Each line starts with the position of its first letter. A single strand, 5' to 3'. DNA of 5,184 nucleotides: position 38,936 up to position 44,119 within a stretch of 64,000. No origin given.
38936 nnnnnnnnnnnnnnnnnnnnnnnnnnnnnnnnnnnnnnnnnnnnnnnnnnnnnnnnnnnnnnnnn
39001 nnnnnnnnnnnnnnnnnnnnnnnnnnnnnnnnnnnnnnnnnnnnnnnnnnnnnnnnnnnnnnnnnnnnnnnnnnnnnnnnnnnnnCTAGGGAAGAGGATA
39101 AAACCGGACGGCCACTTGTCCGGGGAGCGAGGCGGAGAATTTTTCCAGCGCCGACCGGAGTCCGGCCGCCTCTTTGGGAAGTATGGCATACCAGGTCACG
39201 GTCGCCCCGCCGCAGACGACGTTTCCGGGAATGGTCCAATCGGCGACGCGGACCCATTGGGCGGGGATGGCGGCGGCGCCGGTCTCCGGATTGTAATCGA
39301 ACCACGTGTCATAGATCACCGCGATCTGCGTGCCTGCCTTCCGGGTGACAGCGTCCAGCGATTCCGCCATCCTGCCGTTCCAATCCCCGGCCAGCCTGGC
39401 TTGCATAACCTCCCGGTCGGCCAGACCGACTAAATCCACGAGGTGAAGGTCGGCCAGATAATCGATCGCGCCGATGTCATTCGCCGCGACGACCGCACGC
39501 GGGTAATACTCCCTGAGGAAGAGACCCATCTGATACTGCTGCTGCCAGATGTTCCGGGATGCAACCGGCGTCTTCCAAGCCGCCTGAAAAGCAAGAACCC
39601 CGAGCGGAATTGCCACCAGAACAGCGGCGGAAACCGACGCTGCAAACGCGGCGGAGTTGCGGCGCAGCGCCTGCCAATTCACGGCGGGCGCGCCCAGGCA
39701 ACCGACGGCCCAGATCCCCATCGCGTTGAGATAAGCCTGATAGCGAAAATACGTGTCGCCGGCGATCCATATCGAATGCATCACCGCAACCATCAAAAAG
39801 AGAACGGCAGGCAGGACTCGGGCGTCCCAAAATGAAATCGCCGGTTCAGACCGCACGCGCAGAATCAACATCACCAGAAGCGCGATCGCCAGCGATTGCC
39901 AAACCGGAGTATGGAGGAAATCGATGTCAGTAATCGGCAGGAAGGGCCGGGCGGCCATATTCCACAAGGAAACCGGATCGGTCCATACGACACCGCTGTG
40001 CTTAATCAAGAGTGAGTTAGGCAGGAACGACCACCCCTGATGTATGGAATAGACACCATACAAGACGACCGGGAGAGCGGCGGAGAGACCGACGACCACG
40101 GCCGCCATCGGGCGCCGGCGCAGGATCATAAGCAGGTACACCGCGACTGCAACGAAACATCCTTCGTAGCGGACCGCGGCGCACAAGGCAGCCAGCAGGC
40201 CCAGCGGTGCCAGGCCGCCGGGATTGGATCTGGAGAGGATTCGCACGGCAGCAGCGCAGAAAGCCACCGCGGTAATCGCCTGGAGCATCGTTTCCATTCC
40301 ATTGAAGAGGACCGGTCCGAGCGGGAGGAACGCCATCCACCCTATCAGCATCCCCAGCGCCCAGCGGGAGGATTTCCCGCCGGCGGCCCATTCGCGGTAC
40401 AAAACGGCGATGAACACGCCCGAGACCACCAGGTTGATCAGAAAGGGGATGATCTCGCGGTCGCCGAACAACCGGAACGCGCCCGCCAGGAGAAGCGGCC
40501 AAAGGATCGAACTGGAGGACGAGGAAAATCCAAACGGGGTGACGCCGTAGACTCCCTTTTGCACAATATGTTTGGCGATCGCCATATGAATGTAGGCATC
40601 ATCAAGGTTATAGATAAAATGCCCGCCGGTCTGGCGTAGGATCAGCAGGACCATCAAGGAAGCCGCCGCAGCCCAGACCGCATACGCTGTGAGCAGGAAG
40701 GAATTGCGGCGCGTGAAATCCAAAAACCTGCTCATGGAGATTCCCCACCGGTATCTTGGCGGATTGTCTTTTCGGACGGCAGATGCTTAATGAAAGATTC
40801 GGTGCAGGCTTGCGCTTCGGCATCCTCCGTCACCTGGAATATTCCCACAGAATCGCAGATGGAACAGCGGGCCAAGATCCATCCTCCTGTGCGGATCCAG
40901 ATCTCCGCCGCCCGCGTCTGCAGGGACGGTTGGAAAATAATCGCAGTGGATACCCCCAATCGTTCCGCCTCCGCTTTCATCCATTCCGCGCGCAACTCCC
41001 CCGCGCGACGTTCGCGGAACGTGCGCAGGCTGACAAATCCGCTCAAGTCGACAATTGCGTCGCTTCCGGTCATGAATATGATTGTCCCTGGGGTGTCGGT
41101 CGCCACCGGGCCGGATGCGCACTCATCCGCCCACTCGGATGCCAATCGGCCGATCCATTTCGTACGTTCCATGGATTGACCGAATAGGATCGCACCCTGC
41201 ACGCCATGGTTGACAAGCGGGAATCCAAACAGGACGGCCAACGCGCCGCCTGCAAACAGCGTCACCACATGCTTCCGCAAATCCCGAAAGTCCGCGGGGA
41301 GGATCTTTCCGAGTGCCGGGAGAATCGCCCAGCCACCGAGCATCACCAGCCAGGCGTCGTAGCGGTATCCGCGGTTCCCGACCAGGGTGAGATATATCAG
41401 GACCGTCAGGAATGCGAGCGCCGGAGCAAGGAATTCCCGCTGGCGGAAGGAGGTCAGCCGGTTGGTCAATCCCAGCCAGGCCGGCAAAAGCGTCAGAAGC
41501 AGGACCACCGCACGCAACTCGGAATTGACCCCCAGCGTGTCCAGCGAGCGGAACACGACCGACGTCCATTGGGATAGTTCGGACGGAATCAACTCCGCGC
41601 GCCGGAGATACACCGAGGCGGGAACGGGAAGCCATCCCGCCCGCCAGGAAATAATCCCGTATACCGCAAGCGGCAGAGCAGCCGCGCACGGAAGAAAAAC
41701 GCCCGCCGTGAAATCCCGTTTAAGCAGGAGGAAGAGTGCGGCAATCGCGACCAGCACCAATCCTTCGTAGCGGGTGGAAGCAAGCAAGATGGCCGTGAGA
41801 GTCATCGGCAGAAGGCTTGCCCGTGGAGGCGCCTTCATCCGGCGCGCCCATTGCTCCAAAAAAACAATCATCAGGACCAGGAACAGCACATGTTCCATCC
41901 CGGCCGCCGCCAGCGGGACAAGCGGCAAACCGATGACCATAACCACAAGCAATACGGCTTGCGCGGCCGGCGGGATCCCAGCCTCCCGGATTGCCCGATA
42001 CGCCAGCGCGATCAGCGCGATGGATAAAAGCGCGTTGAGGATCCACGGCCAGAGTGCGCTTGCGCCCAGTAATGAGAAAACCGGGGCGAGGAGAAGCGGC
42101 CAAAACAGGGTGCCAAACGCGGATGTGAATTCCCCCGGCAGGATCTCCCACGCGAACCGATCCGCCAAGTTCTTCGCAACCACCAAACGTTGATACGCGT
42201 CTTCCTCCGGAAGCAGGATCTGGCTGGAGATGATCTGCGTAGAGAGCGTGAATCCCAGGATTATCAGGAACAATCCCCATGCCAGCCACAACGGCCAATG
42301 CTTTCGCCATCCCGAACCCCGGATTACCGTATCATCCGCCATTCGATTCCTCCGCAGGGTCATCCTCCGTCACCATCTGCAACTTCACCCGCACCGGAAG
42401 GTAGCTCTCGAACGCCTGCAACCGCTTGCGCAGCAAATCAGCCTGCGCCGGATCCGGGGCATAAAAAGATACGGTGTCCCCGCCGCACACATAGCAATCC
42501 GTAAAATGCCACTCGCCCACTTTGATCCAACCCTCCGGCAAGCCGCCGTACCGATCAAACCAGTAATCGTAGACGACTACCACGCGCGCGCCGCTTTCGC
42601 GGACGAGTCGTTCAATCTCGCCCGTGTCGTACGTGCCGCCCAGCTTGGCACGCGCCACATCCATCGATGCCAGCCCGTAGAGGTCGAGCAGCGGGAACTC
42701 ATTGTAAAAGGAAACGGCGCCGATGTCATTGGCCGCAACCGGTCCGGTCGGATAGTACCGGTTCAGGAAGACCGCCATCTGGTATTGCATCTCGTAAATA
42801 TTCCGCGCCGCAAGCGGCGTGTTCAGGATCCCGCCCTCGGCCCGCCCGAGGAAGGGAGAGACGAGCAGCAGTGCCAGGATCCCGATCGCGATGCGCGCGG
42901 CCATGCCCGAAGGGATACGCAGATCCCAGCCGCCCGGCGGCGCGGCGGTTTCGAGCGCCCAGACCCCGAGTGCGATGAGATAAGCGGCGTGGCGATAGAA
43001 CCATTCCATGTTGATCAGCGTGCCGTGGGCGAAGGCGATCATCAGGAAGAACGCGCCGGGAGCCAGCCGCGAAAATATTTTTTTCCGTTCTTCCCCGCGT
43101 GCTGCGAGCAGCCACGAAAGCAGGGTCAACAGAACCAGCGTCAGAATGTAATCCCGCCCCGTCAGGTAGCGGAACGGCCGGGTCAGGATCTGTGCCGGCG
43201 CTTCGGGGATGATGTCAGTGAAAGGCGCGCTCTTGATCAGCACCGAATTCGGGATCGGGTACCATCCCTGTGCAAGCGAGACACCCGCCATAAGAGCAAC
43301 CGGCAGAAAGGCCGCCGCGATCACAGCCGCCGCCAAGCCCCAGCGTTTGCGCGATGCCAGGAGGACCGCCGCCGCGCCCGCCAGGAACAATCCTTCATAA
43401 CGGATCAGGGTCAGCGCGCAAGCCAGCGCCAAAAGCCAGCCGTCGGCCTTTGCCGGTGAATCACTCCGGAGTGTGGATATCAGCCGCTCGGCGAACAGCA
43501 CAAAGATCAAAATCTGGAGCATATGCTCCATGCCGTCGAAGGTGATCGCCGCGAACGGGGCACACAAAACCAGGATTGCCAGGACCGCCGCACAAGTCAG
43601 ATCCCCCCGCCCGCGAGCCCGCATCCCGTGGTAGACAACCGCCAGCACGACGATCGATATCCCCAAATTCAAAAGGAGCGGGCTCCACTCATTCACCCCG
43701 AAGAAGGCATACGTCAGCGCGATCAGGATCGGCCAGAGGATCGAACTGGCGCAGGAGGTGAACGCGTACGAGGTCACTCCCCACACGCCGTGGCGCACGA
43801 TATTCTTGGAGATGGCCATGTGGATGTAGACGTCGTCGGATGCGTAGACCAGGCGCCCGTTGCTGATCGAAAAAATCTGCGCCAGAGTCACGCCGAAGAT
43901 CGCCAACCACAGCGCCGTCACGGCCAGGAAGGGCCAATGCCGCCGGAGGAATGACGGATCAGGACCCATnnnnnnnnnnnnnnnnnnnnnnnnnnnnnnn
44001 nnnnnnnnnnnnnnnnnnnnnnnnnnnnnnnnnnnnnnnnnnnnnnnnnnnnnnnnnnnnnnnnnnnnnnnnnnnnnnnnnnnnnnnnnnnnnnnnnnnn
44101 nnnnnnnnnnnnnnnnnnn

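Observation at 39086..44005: Tandem trio of paralogous ~550-aa polytopic membrane proteins of an unrecognised family (DD-x-Y loop, GME, RYEG, GW..P.S, plus a conserved C-terminal soluble domain)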

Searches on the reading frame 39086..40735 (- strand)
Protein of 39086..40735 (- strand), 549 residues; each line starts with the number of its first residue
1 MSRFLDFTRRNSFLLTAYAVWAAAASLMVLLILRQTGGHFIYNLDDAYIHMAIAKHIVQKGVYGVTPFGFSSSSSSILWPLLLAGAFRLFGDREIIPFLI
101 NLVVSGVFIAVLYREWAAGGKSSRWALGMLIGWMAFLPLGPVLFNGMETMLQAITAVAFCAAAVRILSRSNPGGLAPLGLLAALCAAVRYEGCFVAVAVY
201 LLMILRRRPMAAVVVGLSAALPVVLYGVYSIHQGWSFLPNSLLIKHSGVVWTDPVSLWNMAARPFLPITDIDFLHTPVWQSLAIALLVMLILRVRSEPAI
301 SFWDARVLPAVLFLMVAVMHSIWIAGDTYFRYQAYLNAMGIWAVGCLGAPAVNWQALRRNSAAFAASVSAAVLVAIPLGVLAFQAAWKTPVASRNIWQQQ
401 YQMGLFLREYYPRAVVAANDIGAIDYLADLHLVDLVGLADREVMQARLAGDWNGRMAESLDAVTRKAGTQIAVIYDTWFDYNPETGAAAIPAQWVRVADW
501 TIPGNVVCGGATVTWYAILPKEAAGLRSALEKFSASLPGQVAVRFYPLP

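Call 3: search_protein_families(library=pfam, proteins=[window:39086-40735:-], max_evalue=1)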
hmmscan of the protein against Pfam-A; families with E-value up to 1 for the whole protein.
window:39086-40735:- (549 aa): 1 family
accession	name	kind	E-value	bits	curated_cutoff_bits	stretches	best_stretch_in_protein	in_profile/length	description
PF14036.11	YlaH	-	0.26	12.1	27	1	271-295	52-75/76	YlaH-like protein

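Call 4: search_protein_families(library=ncbifam, proteins=[window:39086-40735:-], max_evalue=1)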
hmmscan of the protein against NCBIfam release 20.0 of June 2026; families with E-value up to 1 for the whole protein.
window:39086-40735:- (549 aa): 0 families

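Call 9: search_solved_structures(query=A1, max_evalue=10, show_alignments=2)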
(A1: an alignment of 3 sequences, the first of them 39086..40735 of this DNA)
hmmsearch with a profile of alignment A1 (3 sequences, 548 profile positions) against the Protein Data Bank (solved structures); distinct sequences matched with E-value up to 10: 0.

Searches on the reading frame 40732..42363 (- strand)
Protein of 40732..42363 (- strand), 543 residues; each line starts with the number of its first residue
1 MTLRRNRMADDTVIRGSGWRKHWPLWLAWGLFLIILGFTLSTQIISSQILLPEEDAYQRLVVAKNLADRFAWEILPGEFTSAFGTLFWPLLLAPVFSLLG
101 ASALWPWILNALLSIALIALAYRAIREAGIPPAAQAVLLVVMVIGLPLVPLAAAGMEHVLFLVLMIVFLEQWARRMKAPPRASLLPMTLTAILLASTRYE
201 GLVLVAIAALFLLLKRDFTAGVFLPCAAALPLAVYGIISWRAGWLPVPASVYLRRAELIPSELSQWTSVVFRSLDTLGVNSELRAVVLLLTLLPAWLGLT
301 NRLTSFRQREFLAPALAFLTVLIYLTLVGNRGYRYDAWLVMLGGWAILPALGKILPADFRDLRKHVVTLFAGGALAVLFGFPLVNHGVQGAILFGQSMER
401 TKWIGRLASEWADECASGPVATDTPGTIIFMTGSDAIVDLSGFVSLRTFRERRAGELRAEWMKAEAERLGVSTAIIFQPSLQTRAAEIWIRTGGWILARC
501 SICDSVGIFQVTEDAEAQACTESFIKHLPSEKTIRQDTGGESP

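Call 3: search_protein_families(library=pfam, proteins=[window:40732-42363:-], max_evalue=1)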
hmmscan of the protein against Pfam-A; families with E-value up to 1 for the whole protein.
window:40732-42363:- (543 aa): 0 families

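Call 4: search_protein_families(library=ncbifam, proteins=[window:40732-42363:-], max_evalue=1)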
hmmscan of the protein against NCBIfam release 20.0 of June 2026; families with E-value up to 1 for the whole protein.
window:40732-42363:- (543 aa): 3 families
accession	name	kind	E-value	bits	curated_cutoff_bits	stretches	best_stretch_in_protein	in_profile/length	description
TIGR00346.1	azlC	equivalog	0.02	15.1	332.35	1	149-214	150-213/221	azaleucine resistance protein AzlC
NF047440.1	LA3751_2_3_fam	subfamily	0.13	11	200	1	77-216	75-211/460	LA_3751/LA_3752 family putative glycosyltransferase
NF045607.1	exo_Victor_syst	equivalog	0.42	10.6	35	0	159-214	11-63/82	XrtV sorting system accessory protein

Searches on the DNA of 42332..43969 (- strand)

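Call 83: search_dna_similar(query=L090:300-3800:+, collection=ecoli_genomes, mode=distant, max_rows=8)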
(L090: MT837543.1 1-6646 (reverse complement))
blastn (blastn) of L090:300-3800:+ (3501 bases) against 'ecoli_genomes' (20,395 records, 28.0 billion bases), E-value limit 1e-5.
No match.
